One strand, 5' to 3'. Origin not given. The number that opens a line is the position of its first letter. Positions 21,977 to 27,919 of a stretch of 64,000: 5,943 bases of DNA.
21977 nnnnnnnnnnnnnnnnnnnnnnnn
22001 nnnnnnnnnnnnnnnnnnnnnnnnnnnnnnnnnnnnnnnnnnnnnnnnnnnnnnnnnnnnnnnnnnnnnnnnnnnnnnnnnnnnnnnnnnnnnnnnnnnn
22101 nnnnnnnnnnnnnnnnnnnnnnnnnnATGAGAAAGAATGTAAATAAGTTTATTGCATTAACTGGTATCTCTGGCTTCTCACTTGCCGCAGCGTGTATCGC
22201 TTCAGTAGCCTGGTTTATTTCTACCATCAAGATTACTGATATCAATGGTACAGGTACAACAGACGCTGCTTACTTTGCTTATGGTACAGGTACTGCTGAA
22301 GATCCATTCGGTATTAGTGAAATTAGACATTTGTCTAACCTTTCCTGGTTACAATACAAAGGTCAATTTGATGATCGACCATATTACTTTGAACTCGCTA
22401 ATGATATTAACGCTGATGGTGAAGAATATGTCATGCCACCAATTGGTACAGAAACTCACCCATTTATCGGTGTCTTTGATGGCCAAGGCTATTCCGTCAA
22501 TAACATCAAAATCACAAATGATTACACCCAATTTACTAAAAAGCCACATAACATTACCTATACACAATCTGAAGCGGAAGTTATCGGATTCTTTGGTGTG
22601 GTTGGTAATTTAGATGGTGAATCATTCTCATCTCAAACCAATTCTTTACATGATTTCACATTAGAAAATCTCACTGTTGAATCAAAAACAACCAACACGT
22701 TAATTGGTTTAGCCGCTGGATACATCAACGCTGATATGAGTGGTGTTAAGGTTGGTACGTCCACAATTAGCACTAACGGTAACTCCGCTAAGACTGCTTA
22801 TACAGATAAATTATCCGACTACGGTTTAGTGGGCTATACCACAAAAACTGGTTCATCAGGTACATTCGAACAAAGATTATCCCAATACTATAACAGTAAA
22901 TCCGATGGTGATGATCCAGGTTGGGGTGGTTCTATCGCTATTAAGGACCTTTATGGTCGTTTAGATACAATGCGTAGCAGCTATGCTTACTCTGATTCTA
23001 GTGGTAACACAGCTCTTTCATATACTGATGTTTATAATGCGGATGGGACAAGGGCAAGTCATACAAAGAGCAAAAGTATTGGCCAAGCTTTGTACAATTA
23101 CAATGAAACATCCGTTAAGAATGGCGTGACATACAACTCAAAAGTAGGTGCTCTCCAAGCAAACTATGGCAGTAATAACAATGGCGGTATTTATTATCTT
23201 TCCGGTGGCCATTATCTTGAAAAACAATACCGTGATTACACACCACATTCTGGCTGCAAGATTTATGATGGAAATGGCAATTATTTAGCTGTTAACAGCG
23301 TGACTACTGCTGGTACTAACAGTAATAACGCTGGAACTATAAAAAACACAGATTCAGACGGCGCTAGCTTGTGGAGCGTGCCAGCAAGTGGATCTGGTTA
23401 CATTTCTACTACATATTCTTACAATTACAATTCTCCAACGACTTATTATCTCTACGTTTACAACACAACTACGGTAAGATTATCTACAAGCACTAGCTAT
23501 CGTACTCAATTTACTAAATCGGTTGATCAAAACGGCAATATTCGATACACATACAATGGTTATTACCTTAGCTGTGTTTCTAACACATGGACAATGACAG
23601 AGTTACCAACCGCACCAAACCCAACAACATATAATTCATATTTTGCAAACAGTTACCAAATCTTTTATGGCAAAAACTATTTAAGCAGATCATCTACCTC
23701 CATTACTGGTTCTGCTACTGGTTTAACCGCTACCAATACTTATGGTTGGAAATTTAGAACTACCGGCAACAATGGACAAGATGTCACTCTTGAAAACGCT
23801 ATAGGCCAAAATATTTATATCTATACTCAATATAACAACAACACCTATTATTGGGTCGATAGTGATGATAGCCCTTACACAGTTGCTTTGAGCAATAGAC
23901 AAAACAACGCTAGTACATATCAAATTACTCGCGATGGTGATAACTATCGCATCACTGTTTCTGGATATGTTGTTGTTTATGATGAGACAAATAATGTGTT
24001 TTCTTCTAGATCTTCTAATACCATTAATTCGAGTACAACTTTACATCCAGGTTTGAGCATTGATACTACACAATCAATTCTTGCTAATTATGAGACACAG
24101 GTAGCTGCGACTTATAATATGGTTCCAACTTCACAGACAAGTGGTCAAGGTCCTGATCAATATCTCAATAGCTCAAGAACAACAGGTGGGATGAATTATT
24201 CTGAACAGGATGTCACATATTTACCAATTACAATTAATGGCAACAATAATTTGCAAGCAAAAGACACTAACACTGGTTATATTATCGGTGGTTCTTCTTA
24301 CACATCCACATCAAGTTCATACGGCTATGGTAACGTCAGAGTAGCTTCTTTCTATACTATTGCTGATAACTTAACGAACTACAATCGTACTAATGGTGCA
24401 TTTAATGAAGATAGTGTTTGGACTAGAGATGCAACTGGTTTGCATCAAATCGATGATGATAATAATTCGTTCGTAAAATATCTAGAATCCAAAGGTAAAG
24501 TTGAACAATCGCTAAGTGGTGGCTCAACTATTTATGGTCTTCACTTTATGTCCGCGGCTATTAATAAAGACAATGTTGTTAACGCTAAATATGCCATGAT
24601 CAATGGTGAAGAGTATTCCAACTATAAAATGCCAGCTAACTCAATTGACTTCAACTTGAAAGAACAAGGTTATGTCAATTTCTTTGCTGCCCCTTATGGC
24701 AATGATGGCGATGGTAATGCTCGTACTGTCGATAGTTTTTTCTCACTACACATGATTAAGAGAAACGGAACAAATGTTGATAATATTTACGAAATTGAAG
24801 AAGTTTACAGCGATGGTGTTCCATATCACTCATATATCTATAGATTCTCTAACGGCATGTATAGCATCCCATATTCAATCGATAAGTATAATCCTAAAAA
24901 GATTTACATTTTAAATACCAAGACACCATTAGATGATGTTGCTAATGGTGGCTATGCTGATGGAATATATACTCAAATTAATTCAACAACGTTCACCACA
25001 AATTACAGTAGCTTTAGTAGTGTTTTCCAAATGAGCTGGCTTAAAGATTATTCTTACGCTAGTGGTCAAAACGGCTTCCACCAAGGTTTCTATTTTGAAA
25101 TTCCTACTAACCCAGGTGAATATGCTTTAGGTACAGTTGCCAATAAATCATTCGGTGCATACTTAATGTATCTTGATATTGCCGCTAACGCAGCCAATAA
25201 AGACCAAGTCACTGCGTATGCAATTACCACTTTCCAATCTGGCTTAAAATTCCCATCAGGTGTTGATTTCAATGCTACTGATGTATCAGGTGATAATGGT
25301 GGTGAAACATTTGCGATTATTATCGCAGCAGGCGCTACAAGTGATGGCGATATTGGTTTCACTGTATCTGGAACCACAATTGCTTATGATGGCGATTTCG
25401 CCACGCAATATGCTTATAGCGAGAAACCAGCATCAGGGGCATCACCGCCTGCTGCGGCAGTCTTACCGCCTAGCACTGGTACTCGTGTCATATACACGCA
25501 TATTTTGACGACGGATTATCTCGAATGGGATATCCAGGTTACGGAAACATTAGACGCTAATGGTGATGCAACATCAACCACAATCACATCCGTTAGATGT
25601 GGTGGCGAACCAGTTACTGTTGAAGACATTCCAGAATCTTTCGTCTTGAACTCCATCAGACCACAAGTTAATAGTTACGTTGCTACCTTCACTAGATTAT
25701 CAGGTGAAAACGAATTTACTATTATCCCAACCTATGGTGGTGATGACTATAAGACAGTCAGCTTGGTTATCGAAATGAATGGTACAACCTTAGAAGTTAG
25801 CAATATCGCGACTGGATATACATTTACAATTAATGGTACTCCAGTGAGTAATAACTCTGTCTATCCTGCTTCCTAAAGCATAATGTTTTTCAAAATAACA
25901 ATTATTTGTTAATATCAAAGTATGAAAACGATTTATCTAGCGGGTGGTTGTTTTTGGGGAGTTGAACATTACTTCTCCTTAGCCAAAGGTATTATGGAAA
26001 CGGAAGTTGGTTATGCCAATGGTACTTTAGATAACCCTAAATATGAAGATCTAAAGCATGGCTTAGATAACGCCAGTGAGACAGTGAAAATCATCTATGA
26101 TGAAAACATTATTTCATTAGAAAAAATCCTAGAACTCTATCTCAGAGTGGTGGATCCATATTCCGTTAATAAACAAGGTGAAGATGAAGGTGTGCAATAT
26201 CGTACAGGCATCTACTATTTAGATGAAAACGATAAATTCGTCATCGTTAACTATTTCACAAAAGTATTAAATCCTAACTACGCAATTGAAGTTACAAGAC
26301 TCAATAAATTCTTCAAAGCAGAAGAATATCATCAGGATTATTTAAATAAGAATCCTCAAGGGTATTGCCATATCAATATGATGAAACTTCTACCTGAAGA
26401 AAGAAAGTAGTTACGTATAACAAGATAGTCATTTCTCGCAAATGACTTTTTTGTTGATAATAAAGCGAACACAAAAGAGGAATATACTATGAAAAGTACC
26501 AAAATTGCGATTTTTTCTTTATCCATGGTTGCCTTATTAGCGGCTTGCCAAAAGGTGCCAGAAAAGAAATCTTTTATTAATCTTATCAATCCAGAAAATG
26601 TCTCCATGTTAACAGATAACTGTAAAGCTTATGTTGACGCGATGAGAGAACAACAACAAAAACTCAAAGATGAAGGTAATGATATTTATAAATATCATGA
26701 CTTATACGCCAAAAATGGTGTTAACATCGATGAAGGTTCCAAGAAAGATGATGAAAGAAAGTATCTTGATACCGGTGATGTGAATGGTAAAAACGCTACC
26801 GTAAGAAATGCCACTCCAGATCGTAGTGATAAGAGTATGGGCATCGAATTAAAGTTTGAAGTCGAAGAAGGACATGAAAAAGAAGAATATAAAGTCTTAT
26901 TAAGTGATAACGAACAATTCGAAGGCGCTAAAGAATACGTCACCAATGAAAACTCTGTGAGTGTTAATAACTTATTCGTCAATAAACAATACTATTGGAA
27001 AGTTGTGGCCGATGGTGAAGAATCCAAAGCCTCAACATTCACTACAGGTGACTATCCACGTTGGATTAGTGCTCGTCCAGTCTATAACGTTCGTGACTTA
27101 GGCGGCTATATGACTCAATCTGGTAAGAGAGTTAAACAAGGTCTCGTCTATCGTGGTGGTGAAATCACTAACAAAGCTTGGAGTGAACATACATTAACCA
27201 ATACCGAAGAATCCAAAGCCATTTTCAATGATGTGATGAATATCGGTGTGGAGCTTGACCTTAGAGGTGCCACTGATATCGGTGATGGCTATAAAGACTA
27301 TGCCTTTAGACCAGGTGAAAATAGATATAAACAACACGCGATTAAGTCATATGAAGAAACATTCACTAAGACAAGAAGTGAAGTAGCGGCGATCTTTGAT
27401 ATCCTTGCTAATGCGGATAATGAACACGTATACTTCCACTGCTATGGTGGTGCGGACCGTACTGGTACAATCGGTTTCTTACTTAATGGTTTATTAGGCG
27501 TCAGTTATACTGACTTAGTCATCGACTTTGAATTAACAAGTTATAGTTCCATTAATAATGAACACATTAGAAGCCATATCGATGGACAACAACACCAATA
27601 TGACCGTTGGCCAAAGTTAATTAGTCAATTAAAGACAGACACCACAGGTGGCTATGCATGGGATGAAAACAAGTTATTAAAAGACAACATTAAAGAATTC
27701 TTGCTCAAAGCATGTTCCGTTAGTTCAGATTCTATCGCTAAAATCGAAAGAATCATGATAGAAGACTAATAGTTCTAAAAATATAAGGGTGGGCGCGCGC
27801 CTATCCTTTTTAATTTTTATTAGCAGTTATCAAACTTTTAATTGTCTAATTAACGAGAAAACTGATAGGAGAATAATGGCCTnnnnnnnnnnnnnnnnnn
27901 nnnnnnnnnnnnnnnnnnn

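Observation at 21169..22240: Two otherwise unrelated riboswitch-controlled proteins share an N-terminal tag: small-small-Cys, 4-8 residues, then AWF-x-ST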

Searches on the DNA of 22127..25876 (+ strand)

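Call 35: search_rna_families(sources=[L010, L011, L012], threshold=gathering)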
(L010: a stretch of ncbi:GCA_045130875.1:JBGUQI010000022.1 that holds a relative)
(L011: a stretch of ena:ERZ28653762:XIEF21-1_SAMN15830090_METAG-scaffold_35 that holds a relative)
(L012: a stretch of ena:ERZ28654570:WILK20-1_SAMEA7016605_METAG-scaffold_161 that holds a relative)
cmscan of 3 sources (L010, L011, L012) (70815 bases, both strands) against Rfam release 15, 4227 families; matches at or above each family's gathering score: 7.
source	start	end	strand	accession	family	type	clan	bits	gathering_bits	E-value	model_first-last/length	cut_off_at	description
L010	13799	13878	+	RF01051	c-di-GMP-I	Cis-reg; riboswitch;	CL00126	62.8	35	7.3e-10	1-87/87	no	c-di-GMP-I riboswitch aptamer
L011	9142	9216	+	RF03167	c-di-GMP-I-GGC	Cis-reg; riboswitch;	CL00126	60.5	59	9.3e-12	1-80/80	no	c-di-GMP-I-GGC riboswitch aptamer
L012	8997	9076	+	RF01051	c-di-GMP-I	Cis-reg; riboswitch;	CL00126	58.1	35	1e-08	1-87/87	no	c-di-GMP-I riboswitch aptamer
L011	382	453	-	RF00005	tRNA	Gene; tRNA;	CL00001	57.6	29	9.2e-10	1-71/71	no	tRNA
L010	8925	8998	+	RF01051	c-di-GMP-I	Cis-reg; riboswitch;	CL00126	54.7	35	6.7e-08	1-87/87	no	c-di-GMP-I riboswitch aptamer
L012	20113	20188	+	RF01051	c-di-GMP-I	Cis-reg; riboswitch;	CL00126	54.6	35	7.2e-08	1-87/87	no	c-di-GMP-I riboswitch aptamer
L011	13795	13871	+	RF01051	c-di-GMP-I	Cis-reg; riboswitch;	CL00126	47.1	35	5e-06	1-87/87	no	c-di-GMP-I riboswitch aptamer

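Call 50: search_rna_families(sources=[L013, L014], threshold=gathering)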
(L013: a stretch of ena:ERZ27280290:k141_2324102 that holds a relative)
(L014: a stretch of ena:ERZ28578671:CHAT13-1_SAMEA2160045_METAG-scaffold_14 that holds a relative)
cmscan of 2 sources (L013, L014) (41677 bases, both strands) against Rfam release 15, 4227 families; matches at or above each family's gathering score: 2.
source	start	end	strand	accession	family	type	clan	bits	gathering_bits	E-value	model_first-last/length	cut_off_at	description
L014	3951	4034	+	RF01051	c-di-GMP-I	Cis-reg; riboswitch;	CL00126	62.8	35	4.2e-10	1-87/87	no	c-di-GMP-I riboswitch aptamer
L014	2183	2261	-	RF01051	c-di-GMP-I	Cis-reg; riboswitch;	CL00126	61.5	35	8.9e-10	1-87/87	no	c-di-GMP-I riboswitch aptamer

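Call 93: search_rna_families(sources=[L015, L016], threshold=gathering)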
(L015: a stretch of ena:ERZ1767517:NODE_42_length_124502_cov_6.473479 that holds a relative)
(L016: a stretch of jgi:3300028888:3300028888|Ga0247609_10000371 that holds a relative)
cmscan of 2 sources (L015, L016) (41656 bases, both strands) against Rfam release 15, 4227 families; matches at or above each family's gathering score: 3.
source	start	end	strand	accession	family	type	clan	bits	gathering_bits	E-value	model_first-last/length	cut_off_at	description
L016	651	730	-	RF01051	c-di-GMP-I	Cis-reg; riboswitch;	CL00126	65.2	35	1.1e-10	1-87/87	no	c-di-GMP-I riboswitch aptamer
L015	4040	4116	+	RF01051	c-di-GMP-I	Cis-reg; riboswitch;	CL00126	58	35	6.3e-09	1-87/87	no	c-di-GMP-I riboswitch aptamer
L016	2597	2677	+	RF01051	c-di-GMP-I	Cis-reg; riboswitch;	CL00126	57.2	35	9.8e-09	1-87/87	no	c-di-GMP-I riboswitch aptamer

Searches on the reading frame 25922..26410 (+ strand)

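Call 69: search_protein_families(library=pfam, proteins=[window:25922-26410:+], max_evalue=0.00001)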
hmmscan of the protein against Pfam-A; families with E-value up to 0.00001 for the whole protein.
window:25922-26410:+ (162 aa): 1 family
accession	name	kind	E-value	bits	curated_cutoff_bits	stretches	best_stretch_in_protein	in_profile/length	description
PF01625.27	PMSR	-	3.4e-52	177.2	23.7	1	3-150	1-153/153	Peptide methionine sulfoxide reductase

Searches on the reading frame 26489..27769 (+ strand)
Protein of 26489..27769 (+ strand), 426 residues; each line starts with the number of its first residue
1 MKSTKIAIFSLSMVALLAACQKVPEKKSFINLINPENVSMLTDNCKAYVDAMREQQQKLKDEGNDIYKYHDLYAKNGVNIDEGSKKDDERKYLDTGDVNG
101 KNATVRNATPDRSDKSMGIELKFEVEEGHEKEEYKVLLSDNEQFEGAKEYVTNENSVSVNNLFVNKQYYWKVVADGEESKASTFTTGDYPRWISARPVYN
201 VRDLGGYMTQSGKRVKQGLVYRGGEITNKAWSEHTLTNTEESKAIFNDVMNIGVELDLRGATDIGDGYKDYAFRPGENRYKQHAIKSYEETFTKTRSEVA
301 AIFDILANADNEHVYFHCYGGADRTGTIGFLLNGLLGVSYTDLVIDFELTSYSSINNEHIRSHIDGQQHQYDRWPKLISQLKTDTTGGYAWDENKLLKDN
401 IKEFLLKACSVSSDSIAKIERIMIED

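Call 69: search_protein_families(library=pfam, proteins=[window:26489-27769:+], max_evalue=0.00001)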
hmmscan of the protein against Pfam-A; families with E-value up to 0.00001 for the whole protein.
window:26489-27769:+ (426 aa): 1 family
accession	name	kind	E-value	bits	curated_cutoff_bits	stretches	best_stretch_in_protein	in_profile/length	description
PF13350.11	Y_phosphatase3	-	6.8e-25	88.9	22.2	1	197-424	5-239/240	Tyrosine phosphatase family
